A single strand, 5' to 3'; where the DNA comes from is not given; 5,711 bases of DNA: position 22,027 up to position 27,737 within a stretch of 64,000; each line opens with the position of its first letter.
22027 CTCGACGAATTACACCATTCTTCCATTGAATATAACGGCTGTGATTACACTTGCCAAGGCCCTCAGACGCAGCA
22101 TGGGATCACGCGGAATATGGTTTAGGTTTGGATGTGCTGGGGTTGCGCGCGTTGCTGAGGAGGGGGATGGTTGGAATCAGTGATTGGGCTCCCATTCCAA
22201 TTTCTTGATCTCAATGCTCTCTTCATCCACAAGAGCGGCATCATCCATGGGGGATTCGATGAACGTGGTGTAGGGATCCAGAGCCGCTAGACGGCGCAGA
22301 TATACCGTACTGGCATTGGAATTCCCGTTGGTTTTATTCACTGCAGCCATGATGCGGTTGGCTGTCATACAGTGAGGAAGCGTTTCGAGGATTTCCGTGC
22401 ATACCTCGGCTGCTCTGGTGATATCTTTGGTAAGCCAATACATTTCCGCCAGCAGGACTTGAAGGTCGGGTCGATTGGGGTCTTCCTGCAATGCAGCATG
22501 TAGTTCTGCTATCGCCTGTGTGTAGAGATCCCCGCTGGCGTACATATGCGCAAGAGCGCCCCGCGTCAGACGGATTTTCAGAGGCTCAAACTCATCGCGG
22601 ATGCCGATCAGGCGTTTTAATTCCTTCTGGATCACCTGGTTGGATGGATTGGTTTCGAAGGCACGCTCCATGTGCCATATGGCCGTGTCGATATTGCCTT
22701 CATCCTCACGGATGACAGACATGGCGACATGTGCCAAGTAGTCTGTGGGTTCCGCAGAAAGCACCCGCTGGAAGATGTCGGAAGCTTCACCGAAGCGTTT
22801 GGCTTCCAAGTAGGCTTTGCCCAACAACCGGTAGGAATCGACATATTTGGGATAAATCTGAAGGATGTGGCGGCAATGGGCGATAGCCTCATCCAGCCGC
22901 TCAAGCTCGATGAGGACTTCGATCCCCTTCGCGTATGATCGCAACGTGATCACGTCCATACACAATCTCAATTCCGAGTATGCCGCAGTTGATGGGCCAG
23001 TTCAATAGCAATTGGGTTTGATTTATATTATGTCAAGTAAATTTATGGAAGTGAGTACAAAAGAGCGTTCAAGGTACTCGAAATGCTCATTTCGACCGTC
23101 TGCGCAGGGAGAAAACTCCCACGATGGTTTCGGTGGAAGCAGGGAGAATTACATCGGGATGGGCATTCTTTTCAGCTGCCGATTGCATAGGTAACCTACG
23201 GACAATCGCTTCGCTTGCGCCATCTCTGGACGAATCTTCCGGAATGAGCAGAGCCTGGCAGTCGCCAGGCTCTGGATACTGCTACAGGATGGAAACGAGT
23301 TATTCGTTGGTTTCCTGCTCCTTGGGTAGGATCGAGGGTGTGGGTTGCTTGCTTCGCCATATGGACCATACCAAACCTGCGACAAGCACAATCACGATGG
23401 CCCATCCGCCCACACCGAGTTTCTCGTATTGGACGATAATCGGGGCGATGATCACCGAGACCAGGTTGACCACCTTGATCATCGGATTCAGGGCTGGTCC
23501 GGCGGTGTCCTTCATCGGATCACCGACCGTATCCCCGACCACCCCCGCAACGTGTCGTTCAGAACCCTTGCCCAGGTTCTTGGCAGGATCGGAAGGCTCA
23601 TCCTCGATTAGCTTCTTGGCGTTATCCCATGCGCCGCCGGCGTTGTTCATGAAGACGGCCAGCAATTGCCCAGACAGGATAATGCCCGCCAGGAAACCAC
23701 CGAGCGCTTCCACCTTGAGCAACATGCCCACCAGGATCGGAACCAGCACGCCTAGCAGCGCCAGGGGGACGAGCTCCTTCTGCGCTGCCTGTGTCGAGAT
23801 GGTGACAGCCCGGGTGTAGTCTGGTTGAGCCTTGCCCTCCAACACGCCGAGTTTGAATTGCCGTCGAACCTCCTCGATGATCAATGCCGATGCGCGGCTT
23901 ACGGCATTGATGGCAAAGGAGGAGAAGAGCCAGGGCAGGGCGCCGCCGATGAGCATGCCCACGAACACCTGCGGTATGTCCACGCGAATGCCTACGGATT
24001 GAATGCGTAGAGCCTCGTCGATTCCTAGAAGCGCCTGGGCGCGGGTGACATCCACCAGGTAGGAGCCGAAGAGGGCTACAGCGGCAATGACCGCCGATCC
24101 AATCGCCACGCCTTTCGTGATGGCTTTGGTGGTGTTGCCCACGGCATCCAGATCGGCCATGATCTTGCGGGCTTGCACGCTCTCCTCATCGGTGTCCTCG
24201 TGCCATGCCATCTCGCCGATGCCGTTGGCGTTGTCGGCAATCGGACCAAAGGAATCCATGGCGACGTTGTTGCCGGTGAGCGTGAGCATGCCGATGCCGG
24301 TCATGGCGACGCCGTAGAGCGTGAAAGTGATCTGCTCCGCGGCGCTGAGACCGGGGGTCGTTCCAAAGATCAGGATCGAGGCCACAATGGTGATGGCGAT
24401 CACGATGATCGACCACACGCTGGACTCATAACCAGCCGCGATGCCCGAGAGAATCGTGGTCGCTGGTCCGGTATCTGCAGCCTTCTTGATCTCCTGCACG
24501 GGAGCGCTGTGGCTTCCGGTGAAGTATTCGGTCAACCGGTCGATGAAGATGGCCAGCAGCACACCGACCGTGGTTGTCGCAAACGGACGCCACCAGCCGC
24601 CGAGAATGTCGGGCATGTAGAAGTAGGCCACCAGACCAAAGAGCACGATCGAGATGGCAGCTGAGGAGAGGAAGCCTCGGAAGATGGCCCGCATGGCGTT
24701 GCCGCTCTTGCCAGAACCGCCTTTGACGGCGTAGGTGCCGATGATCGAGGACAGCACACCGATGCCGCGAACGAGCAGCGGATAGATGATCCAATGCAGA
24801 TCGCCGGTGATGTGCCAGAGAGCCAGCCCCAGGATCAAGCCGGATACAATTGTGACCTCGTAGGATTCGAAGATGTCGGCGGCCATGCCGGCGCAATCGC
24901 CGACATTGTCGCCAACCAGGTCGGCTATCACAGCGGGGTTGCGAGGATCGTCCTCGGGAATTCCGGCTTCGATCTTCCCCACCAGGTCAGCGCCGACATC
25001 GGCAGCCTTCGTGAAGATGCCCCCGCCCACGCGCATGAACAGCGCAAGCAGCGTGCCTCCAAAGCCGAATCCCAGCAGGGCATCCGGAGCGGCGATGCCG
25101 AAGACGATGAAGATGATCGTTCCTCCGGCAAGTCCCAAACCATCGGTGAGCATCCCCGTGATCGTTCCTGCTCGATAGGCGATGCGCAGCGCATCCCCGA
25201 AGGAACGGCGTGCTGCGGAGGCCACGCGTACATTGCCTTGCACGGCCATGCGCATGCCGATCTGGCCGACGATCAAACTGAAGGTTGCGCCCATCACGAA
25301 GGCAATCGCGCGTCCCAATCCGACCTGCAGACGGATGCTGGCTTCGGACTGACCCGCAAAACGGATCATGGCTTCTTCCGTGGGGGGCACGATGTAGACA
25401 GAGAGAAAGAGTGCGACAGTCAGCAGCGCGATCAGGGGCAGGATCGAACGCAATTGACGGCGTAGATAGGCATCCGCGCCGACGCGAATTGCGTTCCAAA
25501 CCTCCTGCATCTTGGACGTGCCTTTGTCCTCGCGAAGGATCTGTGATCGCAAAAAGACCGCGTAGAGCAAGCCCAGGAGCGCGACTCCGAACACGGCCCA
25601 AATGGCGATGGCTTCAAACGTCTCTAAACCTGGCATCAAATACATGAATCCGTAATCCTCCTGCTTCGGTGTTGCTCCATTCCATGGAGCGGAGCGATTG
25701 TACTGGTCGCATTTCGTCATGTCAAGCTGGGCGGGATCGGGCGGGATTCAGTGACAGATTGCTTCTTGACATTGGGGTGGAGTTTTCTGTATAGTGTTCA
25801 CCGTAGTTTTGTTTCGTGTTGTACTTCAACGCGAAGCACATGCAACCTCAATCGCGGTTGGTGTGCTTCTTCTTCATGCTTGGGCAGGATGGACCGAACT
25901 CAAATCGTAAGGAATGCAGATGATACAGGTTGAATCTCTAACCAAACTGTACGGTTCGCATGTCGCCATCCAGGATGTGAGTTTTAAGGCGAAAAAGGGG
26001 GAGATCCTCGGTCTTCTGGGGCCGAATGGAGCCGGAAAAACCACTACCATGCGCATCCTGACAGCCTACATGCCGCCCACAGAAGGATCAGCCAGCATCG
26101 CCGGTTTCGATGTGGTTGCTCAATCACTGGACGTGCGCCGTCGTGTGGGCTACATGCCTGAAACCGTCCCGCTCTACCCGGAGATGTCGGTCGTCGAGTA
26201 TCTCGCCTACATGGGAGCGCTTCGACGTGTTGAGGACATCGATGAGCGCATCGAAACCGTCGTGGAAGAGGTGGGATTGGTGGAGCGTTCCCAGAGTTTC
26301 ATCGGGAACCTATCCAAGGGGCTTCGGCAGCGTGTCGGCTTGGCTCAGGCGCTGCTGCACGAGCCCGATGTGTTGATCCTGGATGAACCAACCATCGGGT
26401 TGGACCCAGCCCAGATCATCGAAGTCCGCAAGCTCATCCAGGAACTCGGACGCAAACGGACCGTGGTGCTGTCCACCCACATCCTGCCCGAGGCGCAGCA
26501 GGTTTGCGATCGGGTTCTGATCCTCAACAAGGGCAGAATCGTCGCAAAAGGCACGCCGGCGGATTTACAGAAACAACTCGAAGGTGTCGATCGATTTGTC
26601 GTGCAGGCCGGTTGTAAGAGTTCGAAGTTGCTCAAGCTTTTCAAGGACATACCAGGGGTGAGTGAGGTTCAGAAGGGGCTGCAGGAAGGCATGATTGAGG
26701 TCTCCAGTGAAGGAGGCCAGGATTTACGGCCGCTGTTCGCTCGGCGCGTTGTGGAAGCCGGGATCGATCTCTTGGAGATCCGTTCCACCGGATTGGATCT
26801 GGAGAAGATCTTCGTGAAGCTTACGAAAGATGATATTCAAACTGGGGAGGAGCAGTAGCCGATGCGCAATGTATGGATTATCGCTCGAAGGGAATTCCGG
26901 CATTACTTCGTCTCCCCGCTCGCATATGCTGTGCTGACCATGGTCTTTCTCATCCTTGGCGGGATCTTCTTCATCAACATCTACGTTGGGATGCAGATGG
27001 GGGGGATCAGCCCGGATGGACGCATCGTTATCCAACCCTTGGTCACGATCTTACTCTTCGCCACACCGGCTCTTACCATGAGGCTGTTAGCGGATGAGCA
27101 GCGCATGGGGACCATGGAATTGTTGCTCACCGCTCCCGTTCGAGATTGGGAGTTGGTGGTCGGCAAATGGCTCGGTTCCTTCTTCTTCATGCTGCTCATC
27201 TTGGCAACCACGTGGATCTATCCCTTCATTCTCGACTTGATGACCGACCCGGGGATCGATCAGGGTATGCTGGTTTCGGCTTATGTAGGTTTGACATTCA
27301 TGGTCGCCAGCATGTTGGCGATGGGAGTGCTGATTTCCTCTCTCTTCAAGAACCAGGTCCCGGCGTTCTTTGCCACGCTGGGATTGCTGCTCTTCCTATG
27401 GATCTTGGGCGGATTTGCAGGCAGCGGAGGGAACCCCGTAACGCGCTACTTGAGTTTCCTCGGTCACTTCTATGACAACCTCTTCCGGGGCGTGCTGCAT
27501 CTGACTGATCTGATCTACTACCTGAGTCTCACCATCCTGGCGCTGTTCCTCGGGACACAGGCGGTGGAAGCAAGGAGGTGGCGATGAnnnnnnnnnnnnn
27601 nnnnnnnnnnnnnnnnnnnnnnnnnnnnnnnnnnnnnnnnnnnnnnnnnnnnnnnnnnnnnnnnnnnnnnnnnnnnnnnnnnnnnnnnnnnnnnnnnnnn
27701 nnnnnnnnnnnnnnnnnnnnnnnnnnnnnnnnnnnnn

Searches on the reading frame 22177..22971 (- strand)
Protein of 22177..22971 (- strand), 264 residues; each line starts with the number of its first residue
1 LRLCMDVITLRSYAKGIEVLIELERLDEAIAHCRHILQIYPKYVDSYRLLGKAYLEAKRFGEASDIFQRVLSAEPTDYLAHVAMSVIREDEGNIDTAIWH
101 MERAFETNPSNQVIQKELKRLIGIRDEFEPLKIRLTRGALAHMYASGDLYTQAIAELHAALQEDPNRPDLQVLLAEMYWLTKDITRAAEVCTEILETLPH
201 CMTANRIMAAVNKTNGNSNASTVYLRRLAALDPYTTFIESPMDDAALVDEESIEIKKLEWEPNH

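Call 8: search_protein_families(library=pfam, proteins=[window:22177-22971:-], max_evalue=0.001)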
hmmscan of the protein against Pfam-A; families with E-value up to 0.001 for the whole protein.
window:22177-22971:- (264 aa): 17 families
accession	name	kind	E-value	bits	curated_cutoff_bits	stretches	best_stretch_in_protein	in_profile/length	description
PF14559.12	TPR_19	-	4.6e-22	78.6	25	2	20-77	1-58/68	Tetratricopeptide repeat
PF13428.12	TPR_14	-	2.2e-19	68.4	23.5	1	45-84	2-41/44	Tetratricopeptide repeat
PF07719.23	TPR_2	-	6e-16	57.6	27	0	45-77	2-34/34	Tetratricopeptide repeat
PF13181.12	TPR_8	-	9.5e-13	47.7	25.7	0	46-76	3-33/34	Tetratricopeptide repeat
PF13432.12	TPR_16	-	1e-12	48.7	32.7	1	145-196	9-59/65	Tetratricopeptide repeat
PF00515.34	TPR_1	-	4.8e-11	42.4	27.8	0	45-77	2-34/34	Tetratricopeptide repeat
PF13371.12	TPR_9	-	6.8e-09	36.1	35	1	20-87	5-72/73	Tetratricopeptide repeat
PF13424.12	TPR_12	-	7.3e-09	36.1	30.1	1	18-72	11-73/77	Tetratricopeptide repeat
PF13414.12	TPR_11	-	1.9e-08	34.3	26.8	0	20-56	4-40/42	TPR repeat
PF13431.12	TPR_17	-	2e-08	34.3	24.4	0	33-63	2-32/34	Tetratricopeptide repeat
PF24575.1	TPR_Slam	-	4.5e-08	33.9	35.2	0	135-188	48-101/104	Surface lipoprotein assembly modifier, N-terminal TPR repeats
PF25063.1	ARM_TT21_C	-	7.6e-08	32.9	35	0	47-111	98-162/209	Tetratricopeptide repeat protein 21 C-terminal ARM domain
PF23914.1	TPR_CcmH_CycH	-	4.1e-07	30.4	42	0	141-229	57-148/158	Cytochrome c-type biogenesis protein H TPR domain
PF12895.13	ANAPC3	-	7.4e-07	29.8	27.2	0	150-203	5-57/82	Anaphase-promoting complex, cyclosome, subunit 3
PF13174.12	TPR_6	-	2.9e-06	28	26.3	0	48-75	4-31/33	Tetratricopeptide repeat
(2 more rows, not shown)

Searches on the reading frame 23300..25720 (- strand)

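Call 8: search_protein_families(library=pfam, proteins=[window:23300-25720:-], max_evalue=0.001)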
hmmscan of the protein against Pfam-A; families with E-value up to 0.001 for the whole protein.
window:23300-25720:- (806 aa): 1 family
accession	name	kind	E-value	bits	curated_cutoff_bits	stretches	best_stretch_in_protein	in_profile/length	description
PF03030.21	H_PPase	-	1.4e-236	787.6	29.7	1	48-758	1-645/645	Inorganic H+ pyrophosphatase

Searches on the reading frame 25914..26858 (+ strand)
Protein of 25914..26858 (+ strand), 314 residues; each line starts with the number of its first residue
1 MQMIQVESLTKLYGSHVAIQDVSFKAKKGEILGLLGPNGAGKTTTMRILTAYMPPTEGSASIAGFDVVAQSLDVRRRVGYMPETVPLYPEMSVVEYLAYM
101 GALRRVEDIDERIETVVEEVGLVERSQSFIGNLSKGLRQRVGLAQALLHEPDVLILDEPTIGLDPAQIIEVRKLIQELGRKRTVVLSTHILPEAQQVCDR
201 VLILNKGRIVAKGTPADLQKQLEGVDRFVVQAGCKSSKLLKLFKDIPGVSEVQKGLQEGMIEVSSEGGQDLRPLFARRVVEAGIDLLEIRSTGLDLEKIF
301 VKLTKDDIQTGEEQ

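Call 8: search_protein_families(library=pfam, proteins=[window:25914-26858:+], max_evalue=0.001)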
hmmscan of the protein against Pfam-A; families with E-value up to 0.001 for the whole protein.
window:25914-26858:+ (314 aa): 2 families
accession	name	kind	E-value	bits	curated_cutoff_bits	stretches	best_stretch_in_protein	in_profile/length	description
PF00005.33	ABC_tran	-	8.9e-32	111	25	1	20-160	2-136/137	ABC transporter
PF13304.12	AAA_21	-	1.9e-12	48.3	27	1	119-190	209-299/304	AAA domain, putative AbiEii toxin, Type IV TA system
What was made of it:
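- Checked: A GldA/F/G-like ABC transporter lies just upstream of rpoD (25914-29779; call 8), outside the array.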

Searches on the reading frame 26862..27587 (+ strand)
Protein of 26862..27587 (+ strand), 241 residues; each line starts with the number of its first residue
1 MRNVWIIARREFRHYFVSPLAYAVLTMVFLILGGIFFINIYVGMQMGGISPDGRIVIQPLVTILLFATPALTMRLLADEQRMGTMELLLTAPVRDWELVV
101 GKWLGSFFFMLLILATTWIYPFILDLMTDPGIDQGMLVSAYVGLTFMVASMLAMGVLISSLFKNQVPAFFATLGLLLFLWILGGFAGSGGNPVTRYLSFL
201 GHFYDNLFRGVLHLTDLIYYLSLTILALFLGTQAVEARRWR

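Call 8: search_protein_families(library=pfam, proteins=[window:26862-27587:+], max_evalue=0.001)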
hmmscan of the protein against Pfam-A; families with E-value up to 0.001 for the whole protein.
window:26862-27587:+ (241 aa): 4 families
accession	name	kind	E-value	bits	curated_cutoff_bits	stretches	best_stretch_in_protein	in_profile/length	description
PF12679.13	ABC2_membrane_2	-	2e-15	57.3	27.2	1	5-200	1-216/283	ABC-2 family transporter protein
PF12698.13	ABC2_membrane_3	-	1.2e-07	31.7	31.6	1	61-186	169-286/347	ABC-2 family transporter protein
PF13346.12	ABC2_membrane_5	-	4.9e-06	26.7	25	1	54-222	35-196/205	ABC-2 family transporter protein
PF12730.13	ABC2_membrane_4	-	0.00019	21.9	27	1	36-173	27-173/179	ABC-2 family transporter protein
